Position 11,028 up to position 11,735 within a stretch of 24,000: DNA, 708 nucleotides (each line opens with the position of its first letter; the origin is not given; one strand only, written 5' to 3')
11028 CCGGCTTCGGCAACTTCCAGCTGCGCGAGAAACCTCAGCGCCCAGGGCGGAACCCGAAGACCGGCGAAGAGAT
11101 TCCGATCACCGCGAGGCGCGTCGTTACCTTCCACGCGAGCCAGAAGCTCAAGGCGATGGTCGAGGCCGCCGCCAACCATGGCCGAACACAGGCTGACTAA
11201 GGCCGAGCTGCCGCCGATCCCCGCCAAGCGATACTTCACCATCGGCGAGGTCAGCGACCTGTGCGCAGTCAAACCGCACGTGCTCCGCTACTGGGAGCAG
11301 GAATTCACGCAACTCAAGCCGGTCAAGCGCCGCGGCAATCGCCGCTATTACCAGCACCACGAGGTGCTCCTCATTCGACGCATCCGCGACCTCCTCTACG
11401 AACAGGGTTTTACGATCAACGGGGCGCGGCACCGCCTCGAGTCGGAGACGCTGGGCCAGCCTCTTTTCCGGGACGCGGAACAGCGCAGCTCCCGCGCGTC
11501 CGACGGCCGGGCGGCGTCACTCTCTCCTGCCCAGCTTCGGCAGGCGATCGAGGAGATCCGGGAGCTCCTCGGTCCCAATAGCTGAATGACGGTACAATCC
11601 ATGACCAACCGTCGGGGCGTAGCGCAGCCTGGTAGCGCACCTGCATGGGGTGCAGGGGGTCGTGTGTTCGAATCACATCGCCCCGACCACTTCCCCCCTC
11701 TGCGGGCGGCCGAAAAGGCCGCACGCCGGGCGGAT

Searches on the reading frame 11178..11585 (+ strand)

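Call 4: search_protein_families(library=pfam, proteins=[window:11178-11585:+], max_evalue=0.01)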
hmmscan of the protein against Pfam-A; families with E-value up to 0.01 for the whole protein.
window:11178-11585:+ (135 aa): 2 families
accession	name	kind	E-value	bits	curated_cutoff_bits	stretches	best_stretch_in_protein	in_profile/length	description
PF13411.12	MerR_1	-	4.2e-19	68.9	21.6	1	20-89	1-68/69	MerR HTH family regulatory protein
PF00376.29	MerR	-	1.4e-10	41.3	28.2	1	21-58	1-38/38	MerR family regulatory protein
